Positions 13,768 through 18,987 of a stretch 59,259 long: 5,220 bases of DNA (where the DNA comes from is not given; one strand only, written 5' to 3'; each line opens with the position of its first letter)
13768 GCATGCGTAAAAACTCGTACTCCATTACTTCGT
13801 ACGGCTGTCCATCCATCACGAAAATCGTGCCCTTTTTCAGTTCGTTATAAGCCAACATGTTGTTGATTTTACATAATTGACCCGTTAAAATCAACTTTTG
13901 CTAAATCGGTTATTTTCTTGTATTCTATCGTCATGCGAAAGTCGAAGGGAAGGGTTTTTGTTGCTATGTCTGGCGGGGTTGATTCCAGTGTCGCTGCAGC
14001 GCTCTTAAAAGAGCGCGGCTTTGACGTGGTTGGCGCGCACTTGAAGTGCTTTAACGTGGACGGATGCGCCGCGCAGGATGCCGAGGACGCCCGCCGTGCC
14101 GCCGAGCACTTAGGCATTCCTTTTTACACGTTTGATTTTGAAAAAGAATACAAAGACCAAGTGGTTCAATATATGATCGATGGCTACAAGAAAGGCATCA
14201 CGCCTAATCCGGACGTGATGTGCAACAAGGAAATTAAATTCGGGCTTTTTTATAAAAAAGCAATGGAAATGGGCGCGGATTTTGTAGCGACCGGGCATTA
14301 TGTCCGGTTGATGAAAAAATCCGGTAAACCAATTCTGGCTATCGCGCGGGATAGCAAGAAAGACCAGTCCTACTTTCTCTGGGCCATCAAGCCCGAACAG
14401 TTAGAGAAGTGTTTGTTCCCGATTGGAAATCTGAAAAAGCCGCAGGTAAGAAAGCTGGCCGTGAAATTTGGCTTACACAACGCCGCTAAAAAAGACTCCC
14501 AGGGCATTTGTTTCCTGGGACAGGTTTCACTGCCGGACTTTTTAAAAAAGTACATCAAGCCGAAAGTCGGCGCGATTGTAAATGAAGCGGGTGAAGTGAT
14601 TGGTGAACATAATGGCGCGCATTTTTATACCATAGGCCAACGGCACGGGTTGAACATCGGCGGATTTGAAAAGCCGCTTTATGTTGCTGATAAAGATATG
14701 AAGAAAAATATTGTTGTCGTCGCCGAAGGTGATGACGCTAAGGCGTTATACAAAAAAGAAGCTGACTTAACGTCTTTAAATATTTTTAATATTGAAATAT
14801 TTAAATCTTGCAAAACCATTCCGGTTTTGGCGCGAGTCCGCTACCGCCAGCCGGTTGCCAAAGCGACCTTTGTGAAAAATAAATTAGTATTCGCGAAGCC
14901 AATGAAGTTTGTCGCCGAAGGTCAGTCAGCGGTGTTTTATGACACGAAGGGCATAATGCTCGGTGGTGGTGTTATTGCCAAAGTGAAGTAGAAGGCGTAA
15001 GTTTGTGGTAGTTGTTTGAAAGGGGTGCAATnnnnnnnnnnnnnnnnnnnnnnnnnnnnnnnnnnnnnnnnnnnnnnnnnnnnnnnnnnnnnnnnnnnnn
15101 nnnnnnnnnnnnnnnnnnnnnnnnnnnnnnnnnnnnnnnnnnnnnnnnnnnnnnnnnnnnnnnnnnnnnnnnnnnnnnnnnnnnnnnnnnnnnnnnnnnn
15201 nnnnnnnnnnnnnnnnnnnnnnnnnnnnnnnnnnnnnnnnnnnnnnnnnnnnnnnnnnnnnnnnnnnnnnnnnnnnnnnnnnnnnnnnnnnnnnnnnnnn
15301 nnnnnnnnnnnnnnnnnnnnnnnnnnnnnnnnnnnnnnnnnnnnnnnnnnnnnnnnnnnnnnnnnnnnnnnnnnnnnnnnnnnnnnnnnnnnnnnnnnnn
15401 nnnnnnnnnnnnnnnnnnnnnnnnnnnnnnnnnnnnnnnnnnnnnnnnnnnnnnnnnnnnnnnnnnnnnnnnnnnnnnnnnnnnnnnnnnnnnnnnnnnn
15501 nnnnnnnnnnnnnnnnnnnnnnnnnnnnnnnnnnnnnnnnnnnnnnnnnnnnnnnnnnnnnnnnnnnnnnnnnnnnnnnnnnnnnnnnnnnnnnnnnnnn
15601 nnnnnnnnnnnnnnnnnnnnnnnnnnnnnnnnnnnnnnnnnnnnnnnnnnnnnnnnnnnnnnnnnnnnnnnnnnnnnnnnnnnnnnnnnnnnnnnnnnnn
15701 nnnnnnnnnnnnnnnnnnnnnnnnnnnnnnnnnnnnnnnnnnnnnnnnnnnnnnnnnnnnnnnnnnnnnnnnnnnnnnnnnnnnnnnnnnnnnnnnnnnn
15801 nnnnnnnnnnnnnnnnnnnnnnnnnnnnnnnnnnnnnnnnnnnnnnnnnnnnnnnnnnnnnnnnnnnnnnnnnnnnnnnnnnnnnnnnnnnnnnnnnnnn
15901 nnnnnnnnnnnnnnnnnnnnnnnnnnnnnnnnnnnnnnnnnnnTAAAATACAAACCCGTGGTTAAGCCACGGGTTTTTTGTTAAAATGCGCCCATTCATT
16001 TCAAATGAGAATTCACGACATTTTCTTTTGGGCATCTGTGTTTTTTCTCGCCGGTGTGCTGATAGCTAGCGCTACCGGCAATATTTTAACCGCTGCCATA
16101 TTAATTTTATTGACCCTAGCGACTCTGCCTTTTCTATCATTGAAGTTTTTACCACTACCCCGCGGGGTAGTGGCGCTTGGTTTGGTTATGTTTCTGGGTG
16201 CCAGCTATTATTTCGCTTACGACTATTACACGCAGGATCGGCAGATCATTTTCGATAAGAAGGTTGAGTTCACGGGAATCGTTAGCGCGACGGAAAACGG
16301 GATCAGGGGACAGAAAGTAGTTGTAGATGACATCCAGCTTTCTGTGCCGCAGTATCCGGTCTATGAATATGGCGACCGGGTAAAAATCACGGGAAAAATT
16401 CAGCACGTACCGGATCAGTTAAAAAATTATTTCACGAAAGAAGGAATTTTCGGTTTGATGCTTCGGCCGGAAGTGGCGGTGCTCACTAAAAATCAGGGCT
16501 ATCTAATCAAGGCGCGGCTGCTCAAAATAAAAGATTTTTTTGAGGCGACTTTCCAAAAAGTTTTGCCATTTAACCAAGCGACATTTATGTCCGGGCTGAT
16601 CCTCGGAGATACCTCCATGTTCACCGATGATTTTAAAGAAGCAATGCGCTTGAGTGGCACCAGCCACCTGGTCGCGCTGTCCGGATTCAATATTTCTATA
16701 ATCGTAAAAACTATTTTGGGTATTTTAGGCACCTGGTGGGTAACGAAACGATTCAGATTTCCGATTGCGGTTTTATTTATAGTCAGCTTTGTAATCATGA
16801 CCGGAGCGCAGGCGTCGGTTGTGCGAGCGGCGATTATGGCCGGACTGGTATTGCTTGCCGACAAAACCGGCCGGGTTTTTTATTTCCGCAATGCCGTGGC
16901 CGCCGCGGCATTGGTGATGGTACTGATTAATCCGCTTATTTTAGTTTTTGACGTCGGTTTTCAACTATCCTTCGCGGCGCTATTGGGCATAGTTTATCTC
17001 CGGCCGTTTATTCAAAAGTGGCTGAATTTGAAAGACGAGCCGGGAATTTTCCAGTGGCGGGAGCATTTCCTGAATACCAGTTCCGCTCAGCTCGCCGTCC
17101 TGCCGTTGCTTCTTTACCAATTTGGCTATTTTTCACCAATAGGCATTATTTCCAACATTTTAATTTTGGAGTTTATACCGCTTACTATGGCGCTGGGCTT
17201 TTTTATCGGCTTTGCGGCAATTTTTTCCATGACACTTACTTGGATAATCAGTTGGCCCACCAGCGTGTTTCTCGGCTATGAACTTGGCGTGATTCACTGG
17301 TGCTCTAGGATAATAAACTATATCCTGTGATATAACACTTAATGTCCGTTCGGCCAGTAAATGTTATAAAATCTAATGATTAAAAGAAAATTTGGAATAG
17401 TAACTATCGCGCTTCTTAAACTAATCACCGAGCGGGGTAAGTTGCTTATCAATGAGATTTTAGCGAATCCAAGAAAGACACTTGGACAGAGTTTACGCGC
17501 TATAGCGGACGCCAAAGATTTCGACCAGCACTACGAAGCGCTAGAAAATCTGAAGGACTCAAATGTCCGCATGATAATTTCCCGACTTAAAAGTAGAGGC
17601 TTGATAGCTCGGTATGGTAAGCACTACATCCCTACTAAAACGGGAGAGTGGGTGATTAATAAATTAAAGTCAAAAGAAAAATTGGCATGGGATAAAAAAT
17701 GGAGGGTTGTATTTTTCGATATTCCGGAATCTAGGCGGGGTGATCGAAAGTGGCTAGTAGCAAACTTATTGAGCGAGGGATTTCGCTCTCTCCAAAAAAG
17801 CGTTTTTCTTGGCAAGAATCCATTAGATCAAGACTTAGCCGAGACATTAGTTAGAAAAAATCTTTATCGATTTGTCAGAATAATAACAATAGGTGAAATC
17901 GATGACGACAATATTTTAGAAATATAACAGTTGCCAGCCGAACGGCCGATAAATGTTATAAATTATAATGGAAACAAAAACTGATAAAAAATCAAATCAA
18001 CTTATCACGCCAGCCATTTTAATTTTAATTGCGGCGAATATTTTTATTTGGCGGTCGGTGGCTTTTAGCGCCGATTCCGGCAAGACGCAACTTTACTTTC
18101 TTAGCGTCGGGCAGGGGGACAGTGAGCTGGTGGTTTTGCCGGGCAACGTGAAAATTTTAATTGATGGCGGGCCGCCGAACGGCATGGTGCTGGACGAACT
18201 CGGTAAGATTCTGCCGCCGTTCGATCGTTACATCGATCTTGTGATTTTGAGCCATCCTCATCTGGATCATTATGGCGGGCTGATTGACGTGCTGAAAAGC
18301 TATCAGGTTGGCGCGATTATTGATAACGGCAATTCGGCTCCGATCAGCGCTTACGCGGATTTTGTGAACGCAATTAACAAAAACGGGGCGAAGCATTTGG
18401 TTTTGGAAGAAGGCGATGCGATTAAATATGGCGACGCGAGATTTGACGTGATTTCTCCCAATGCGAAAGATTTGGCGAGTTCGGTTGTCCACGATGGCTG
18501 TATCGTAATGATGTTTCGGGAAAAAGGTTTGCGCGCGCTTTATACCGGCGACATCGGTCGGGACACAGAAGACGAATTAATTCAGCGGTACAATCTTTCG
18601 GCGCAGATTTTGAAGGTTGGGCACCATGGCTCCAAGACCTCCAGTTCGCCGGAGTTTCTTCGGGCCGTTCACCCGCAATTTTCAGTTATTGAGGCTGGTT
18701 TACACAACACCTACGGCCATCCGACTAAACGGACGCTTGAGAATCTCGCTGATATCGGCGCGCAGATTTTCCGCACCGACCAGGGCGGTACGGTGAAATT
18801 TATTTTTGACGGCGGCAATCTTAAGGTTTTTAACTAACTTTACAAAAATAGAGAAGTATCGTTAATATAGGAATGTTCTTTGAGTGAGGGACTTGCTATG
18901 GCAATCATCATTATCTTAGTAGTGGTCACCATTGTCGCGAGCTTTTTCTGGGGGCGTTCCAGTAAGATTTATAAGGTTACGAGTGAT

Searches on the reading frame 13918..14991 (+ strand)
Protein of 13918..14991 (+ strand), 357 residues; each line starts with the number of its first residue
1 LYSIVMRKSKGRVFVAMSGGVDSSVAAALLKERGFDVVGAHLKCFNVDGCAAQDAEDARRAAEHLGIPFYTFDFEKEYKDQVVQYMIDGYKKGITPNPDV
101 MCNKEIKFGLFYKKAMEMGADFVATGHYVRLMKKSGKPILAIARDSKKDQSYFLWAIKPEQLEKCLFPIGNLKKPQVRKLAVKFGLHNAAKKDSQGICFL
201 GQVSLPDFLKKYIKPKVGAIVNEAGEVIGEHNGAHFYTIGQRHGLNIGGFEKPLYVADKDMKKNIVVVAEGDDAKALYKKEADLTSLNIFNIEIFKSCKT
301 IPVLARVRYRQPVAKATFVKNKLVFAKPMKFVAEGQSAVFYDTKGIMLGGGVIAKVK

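Call 50: search_protein_families(library=pfam, proteins=[window:13918-14991:+], max_evalue=0.0001)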
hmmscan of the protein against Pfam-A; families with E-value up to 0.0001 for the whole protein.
window:13918-14991:+ (357 aa): 8 families
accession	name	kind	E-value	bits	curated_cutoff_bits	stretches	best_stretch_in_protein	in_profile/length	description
PF03054.22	tRNA_Me_trans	-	3.9e-75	252.4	20.6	1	12-201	2-201/202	tRNA methyl transferase HUP domain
PF20259.3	tRNA_Me_trans_M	-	7.3e-27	93.2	27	1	207-269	2-65/66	tRNA methyl transferase PRC-barrel domain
PF24167.1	DUF7411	-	7e-08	32.7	28.7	1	13-91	3-76/194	Family of unknown function (DUF7411)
PF20258.4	tRNA_Me_trans_C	-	9.4e-08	32.7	20.6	1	299-353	19-77/77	Aminomethyltransferase beta-barrel domain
PF00733.27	Asn_synthase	-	5.1e-06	26.8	21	1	9-76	16-81/354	Asparagine synthase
PF02568.20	ThiI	-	8.5e-06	25.9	20.5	1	9-76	2-74/197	Thiamine biosynthesis protein (ThiI)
PF02540.23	NAD_synthase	-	1.6e-05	24.6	21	0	10-79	18-86/242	NAD synthase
PF00764.25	Arginosuc_synth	-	9.7e-05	22.9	27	0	12-86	1-73/162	Arginosuccinate synthase N-terminal HUP domain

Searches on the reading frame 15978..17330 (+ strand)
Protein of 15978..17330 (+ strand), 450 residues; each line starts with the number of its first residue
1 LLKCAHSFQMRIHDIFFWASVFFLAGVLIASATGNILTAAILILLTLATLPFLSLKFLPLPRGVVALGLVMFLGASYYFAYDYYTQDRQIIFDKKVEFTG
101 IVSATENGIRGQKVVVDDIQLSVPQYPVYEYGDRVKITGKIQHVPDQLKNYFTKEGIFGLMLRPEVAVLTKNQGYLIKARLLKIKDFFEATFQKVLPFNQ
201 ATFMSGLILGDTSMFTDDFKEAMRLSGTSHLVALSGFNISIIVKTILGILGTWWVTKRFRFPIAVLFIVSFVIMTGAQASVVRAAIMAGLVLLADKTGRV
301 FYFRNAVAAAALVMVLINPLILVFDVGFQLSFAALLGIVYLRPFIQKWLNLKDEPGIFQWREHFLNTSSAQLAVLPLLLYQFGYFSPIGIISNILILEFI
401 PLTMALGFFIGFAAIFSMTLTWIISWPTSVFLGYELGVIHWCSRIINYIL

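Call 50: search_protein_families(library=pfam, proteins=[window:15978-17330:+], max_evalue=0.0001)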
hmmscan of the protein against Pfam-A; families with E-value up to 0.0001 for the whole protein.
window:15978-17330:+ (450 aa): 2 families
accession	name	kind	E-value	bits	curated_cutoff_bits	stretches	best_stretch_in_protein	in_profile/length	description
PF03772.21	Competence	-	2.3e-47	162.1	23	1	207-445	1-238/270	Competence protein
PF13567.11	DUF4131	-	1.2e-06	28.8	31.6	1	37-143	8-132/165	Domain of unknown function (DUF4131)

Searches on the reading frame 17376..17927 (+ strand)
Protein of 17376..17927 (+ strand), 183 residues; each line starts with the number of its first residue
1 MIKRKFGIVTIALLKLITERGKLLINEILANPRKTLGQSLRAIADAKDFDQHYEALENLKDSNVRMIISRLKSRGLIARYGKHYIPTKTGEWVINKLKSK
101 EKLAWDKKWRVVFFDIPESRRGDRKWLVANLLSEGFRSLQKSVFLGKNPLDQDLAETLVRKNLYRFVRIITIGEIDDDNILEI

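Call 50: search_protein_families(library=pfam, proteins=[window:17376-17927:+], max_evalue=0.0001)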
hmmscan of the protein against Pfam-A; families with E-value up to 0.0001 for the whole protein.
window:17376-17927:+ (183 aa): 2 families
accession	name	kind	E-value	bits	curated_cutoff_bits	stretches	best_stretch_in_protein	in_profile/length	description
PF20803.2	PaaX_M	-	2e-14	53.9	24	1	104-171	3-70/83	PaaX protein central Cas2-like domain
PF09827.14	CRISPR_Cas2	-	6.5e-05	23.5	23.8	0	109-160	2-48/74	CRISPR associated protein Cas2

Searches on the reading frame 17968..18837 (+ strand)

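Call 50: search_protein_families(library=pfam, proteins=[window:17968-18837:+], max_evalue=0.0001)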
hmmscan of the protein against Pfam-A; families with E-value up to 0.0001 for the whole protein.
window:17968-18837:+ (289 aa): 3 families
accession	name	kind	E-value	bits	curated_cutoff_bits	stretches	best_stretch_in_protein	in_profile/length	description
PF00753.33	Lactamase_B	-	3.4e-11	43.9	22.7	1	48-235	4-186/196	Metallo-beta-lactamase superfamily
PF12706.13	Lactamase_B_2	-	1.3e-08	35.1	27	1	63-208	3-154/200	Beta-lactamase superfamily domain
PF13483.12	Lactamase_B_3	-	2.8e-05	24.6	24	1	79-234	29-148/160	Beta-lactamase superfamily domain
